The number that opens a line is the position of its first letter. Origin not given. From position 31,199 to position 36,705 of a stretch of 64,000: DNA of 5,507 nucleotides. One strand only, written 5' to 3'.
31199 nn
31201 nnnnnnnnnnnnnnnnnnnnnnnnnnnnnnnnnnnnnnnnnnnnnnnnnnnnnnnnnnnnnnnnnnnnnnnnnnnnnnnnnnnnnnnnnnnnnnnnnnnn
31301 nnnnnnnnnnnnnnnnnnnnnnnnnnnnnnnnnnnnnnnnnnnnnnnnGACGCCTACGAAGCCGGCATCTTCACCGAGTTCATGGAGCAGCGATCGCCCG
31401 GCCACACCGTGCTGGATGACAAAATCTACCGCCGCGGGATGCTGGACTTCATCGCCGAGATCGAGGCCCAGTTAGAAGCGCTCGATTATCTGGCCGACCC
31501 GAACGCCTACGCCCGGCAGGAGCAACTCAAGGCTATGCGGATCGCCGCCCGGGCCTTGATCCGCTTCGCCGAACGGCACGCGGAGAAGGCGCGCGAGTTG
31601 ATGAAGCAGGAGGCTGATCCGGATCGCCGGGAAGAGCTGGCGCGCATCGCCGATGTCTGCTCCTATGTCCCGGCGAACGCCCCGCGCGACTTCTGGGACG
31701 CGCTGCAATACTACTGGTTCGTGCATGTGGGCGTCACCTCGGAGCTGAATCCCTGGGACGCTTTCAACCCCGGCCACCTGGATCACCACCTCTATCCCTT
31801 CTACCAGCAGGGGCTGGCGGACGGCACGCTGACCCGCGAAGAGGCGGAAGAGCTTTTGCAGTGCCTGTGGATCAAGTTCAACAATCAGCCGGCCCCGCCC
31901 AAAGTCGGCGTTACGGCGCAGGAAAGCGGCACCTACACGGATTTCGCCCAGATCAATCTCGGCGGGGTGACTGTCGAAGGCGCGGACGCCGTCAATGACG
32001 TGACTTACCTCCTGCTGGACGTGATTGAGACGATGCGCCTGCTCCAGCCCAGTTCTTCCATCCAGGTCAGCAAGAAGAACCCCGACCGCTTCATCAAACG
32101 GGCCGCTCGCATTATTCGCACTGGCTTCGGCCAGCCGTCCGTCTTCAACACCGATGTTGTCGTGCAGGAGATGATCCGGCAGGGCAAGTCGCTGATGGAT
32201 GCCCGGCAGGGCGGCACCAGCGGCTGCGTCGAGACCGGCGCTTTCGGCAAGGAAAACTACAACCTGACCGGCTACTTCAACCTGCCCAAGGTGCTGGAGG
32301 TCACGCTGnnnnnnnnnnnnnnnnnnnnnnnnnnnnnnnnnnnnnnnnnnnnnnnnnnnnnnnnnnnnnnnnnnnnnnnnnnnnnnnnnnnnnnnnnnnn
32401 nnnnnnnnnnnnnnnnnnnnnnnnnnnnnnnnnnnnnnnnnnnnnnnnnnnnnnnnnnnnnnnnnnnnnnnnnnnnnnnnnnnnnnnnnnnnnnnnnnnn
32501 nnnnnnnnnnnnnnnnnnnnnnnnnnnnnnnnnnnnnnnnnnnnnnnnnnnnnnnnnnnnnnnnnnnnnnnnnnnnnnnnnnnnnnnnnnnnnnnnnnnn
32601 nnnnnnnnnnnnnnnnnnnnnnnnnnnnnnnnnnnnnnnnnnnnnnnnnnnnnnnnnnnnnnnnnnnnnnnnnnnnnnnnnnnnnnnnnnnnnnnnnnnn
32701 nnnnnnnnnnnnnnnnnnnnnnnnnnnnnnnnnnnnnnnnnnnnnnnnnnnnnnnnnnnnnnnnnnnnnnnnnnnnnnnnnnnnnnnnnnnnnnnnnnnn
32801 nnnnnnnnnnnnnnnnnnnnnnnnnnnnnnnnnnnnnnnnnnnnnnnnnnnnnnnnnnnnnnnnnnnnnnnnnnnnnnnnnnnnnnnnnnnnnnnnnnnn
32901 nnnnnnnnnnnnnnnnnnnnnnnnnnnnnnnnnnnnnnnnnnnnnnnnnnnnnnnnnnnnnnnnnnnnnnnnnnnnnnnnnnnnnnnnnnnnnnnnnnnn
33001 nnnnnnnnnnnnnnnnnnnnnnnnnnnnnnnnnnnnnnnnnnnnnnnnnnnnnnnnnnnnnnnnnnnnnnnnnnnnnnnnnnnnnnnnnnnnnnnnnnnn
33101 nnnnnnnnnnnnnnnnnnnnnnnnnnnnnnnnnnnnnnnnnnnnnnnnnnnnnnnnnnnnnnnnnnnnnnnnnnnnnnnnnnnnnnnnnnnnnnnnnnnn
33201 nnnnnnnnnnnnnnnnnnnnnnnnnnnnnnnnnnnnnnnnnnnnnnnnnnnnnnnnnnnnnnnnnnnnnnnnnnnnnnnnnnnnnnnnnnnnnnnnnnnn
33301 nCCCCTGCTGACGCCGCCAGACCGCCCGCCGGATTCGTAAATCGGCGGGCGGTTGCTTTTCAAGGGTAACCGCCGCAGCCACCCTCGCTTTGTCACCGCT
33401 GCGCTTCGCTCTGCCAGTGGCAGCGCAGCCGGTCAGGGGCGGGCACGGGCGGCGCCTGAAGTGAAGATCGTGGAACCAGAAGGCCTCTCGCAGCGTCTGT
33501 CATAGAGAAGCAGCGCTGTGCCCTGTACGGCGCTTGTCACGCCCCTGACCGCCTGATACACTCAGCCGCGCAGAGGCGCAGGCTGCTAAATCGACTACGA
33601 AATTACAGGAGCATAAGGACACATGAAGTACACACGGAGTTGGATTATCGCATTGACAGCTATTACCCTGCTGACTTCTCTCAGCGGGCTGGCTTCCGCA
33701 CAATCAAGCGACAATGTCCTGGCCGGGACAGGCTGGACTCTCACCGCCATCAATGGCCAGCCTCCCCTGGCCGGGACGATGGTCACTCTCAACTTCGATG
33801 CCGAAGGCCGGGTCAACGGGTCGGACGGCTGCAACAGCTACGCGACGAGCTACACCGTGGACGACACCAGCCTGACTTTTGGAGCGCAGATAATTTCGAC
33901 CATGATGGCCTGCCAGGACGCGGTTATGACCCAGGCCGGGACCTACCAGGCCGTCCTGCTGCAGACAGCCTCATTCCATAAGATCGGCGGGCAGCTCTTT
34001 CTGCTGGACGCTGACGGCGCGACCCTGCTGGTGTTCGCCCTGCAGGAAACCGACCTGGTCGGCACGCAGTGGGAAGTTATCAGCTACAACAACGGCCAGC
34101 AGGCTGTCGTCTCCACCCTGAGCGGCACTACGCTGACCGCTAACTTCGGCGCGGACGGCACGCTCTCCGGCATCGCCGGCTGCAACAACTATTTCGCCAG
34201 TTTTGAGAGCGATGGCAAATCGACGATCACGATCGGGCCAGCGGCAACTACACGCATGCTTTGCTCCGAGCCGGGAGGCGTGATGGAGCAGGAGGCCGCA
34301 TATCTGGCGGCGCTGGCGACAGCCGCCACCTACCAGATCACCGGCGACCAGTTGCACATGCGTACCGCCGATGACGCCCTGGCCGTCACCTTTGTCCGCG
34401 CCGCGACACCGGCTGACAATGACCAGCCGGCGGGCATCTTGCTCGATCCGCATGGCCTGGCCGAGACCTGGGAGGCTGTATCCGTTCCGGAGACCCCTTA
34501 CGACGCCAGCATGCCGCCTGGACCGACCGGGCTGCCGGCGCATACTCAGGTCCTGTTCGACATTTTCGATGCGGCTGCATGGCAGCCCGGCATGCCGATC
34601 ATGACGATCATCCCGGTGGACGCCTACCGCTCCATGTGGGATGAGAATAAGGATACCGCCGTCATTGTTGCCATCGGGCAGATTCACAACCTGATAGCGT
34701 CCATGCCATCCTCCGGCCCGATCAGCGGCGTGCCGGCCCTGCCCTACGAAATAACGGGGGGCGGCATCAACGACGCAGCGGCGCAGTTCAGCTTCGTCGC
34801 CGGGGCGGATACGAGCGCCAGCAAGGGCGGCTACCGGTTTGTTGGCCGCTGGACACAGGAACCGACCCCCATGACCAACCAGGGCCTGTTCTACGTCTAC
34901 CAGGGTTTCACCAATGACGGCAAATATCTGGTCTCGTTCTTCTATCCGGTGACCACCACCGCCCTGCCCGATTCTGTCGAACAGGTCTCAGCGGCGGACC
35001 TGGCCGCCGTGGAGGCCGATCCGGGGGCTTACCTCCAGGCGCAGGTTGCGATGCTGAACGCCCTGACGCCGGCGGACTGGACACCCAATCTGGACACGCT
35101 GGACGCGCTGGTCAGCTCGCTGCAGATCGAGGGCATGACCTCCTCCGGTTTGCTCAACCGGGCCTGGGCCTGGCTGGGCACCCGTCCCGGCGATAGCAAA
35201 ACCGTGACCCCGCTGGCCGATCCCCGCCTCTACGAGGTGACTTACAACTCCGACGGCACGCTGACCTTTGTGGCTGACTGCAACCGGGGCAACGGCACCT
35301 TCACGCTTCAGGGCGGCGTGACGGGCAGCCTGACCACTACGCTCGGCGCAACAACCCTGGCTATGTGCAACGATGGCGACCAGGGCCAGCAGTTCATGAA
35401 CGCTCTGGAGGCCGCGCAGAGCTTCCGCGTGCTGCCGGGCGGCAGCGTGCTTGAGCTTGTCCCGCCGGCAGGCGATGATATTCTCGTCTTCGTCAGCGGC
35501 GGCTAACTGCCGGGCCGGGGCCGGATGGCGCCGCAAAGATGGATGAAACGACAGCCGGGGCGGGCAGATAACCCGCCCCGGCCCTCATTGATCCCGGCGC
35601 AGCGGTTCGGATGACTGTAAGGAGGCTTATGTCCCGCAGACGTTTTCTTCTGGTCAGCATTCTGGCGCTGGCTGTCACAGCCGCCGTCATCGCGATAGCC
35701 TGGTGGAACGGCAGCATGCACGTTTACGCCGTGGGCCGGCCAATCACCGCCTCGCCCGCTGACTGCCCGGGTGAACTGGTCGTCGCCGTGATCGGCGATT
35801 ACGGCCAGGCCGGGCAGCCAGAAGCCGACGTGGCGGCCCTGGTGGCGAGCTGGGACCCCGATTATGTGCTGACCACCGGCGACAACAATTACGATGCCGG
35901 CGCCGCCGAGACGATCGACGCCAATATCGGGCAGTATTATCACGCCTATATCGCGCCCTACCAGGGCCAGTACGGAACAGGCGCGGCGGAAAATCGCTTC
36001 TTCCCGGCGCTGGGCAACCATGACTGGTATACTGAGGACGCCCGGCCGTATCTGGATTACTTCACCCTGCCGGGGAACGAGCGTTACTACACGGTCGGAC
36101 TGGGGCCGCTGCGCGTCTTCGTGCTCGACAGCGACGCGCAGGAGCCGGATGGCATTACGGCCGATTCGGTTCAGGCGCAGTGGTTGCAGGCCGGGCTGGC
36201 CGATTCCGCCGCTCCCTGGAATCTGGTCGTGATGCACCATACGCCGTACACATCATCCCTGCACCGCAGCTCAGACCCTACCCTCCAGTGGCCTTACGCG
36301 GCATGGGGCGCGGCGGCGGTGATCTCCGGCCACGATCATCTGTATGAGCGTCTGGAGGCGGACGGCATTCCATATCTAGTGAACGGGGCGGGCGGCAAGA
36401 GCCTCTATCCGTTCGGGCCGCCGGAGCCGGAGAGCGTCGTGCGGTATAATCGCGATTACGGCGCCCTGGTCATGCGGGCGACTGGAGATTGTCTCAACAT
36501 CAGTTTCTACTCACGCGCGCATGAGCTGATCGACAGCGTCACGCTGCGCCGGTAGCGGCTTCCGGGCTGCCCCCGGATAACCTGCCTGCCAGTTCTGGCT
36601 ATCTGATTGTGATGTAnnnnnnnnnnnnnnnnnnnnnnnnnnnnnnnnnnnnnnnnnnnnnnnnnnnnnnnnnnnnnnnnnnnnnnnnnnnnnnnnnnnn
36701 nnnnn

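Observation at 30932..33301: GRE has the eliminase-type Cys/Glu loop but apparently non-canonical substrate-pocket residues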

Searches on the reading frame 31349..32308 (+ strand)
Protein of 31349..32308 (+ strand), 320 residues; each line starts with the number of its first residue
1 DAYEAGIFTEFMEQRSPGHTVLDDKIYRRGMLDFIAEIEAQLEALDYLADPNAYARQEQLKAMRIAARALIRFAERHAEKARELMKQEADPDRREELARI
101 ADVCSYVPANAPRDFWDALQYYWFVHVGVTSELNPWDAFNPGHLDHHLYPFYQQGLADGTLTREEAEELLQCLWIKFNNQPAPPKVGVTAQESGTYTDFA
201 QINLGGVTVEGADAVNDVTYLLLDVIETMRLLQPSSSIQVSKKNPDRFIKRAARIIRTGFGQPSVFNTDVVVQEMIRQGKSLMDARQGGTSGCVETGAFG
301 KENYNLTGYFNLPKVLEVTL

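Call 36: search_solved_structures(query=window:31349-32308:+, show_alignments=5, max_evalue=1e-40)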
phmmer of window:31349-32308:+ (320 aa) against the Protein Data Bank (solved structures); distinct sequences matched with E-value up to 1e-40: 18.
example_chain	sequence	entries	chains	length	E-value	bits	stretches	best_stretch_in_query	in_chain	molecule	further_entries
6vxc_A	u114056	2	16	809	1.3e-130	438.3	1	2-320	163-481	Trans-4-hydroxy-L-proline dehydratase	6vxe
1r8w_A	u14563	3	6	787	2.6e-53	184.4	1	16-320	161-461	glycerol dehydratase | B12-independent glycerol dehydratase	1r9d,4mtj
9f3w_A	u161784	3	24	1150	3.5e-53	184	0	17-318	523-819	Choline trimethylamine-lyase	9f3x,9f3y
9rco_A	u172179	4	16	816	9.2e-53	182.6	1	18-320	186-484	Glycyl radical protein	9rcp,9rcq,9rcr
8id1_A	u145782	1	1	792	1.3e-50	175.5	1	36-317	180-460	Formate C-acetyltransferase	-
5fau_A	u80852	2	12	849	5.2e-50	173.6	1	17-319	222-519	Choline trimethylamine-lyase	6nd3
9ht9_A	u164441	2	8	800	5.3e-50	173.6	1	17-319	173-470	Choline trimethylamine-lyase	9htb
9r0v_A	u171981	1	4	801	5.3e-50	173.6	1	17-319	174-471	Choline trimethylamine-lyase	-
5fay_A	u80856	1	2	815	5.5e-50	173.5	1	17-319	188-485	Choline trimethylamine-lyase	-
6vue_A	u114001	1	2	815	5.5e-50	173.5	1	17-319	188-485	Choline trimethylamine-lyase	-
5faw_A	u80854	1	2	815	9.8e-50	172.7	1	17-319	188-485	Choline trimethylamine-lyase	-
5fav_A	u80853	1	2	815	1.4e-49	172.1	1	17-319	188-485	Choline trimethylamine-lyase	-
5kdp_A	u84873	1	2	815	3.7e-49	170.8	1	17-319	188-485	Choline trimethylamine-lyase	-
6lon_B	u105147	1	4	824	8.4e-49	169.6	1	20-318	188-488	PFL2/glycerol dehydratase family glycyl radical enzyme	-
5i2a_A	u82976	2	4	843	6.3e-48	166.7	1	49-318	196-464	Diol-dehydratase | Diol dehydratase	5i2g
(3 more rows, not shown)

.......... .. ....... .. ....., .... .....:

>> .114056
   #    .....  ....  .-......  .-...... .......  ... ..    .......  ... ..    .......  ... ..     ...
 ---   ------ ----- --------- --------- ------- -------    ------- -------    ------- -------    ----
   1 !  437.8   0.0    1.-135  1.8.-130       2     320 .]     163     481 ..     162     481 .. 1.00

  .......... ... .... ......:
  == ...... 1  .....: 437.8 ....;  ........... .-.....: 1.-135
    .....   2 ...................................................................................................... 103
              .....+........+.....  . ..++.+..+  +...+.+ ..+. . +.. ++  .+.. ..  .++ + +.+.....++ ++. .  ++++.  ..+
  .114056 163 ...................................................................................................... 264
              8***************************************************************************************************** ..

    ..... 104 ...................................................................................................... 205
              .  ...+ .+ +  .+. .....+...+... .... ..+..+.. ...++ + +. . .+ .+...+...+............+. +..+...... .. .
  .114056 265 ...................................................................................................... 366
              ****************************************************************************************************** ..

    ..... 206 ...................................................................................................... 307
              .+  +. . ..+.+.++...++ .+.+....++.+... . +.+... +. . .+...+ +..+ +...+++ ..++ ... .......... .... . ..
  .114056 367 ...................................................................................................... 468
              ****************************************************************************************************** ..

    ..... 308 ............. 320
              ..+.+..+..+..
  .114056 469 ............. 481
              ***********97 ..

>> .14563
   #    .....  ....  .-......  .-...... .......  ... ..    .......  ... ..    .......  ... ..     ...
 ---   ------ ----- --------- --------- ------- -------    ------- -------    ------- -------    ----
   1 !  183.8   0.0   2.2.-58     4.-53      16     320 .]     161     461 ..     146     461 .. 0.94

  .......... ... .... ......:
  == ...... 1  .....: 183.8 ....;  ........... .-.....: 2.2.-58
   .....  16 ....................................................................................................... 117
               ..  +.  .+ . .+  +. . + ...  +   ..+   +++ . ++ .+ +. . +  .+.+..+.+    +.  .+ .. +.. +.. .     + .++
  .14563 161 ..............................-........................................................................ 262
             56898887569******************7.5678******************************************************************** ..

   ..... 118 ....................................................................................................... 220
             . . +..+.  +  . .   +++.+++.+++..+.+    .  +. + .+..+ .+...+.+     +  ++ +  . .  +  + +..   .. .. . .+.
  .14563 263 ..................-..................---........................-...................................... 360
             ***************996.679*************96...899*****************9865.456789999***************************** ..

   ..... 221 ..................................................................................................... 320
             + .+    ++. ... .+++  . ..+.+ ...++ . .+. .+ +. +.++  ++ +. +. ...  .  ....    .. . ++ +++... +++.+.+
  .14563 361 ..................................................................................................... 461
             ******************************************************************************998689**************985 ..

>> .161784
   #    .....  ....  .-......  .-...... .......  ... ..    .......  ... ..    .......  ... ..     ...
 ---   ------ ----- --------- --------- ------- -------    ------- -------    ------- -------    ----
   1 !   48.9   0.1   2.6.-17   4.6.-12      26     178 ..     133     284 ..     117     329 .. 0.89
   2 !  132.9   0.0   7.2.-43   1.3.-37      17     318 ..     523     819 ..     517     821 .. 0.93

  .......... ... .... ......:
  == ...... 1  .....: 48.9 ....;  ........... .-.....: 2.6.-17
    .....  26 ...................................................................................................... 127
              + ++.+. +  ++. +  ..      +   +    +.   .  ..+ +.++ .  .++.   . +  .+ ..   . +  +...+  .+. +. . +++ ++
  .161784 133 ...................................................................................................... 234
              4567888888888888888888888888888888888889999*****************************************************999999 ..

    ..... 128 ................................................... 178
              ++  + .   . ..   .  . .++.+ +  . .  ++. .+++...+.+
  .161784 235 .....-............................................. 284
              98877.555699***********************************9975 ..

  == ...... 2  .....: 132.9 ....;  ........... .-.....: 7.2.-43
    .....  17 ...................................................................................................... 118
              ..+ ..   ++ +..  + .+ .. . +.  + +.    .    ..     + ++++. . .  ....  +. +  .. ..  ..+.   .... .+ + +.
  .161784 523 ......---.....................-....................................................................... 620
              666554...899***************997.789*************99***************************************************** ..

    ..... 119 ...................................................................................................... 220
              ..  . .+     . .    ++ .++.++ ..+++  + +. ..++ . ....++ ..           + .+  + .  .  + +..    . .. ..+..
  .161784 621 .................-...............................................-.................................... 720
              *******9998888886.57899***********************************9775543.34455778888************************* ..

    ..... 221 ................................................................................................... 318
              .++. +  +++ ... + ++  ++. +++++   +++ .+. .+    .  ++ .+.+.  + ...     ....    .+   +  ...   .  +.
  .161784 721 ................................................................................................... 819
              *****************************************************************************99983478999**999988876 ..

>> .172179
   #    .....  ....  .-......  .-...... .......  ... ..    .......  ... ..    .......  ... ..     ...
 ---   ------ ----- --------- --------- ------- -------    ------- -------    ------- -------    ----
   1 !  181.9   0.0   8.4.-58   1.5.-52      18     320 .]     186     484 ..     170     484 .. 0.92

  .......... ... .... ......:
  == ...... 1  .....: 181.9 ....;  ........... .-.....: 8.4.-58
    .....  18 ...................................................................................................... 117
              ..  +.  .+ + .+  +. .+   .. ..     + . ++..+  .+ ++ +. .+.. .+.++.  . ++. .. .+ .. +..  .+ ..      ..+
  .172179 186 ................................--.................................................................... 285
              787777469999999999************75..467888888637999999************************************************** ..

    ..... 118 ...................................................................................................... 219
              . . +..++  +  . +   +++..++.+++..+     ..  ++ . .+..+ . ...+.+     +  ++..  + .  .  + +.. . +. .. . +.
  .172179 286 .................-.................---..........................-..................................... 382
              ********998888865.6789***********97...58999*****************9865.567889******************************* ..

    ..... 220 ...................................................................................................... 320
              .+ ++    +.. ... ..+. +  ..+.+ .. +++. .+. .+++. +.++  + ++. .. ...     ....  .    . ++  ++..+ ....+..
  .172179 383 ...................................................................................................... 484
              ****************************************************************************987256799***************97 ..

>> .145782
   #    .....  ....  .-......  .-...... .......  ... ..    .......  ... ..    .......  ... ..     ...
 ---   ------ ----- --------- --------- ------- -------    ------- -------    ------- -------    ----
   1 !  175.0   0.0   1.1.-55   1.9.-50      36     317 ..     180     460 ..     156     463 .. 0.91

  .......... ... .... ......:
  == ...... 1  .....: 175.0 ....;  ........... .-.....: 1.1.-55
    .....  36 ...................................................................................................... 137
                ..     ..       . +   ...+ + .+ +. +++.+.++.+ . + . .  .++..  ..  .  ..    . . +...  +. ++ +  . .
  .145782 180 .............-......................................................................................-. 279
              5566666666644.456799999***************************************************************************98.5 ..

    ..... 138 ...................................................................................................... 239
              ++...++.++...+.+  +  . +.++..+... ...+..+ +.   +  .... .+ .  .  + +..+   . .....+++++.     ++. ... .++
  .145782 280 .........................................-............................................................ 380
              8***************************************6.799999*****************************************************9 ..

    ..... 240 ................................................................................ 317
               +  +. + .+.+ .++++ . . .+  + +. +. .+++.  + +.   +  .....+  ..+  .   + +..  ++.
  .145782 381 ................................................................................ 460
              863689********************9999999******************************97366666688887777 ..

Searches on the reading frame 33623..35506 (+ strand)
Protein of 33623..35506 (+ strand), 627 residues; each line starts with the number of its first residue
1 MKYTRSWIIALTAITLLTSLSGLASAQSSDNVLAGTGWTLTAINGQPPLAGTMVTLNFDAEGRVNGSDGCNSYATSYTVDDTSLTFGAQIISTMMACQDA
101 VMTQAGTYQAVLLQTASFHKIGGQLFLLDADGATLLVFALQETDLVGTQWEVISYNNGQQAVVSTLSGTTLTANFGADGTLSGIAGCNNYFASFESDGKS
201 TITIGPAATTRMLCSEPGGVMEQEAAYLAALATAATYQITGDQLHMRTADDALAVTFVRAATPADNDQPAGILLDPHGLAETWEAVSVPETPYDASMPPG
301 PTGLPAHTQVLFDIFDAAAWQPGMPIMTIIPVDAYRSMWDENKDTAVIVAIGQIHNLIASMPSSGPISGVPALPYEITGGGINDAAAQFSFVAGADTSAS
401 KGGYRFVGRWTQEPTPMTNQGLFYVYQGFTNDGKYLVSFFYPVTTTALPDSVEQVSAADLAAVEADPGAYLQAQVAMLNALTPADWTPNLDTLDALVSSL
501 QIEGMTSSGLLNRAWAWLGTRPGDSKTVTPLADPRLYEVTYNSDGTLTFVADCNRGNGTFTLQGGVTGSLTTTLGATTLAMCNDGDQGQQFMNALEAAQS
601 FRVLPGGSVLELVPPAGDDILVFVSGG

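Call 4: search_protein_families(library=ncbifam, proteins=[window:33623-35506:+])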
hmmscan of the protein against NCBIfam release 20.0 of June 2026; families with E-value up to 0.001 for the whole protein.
window:33623-35506:+ (627 aa): 1 family
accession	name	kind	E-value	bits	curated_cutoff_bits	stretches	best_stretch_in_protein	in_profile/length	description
NF007766.0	PRK10449.1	equivalog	1.6e-08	34.3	168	0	169-254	50-132/140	heat shock protein HslJ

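Call 15: search_protein_families(library=pfam, proteins=[window:33623-35506:+], max_evalue=0.00001)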
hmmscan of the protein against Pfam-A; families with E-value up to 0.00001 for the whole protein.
window:33623-35506:+ (627 aa): 1 family
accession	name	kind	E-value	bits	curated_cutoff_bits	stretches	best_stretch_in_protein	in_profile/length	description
PF03724.22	META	-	8.4e-59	196.8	24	3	32-138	3-108/109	META domain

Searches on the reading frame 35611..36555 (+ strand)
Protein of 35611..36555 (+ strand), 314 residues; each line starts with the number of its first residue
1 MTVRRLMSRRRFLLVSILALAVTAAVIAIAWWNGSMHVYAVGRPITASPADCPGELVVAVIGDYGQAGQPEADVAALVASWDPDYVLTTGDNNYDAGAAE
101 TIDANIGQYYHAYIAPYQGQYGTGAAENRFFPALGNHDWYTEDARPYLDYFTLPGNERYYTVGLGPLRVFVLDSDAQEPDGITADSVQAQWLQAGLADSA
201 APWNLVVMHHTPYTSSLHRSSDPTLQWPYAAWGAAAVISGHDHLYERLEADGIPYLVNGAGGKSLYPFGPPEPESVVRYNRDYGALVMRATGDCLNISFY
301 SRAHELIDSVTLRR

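Call 4: search_protein_families(library=ncbifam, proteins=[window:35611-36555:+])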
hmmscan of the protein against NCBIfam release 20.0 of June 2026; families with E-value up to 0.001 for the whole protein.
window:35611-36555:+ (314 aa): 0 families

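Call 15: search_protein_families(library=pfam, proteins=[window:35611-36555:+], max_evalue=0.00001)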
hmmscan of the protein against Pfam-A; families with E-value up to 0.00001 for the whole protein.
window:35611-36555:+ (314 aa): 1 family
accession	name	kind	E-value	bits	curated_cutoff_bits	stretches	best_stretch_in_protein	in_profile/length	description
PF00149.33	Metallophos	-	3.2e-14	54.2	21.5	1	58-244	3-190/191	Calcineurin-like phosphoesterase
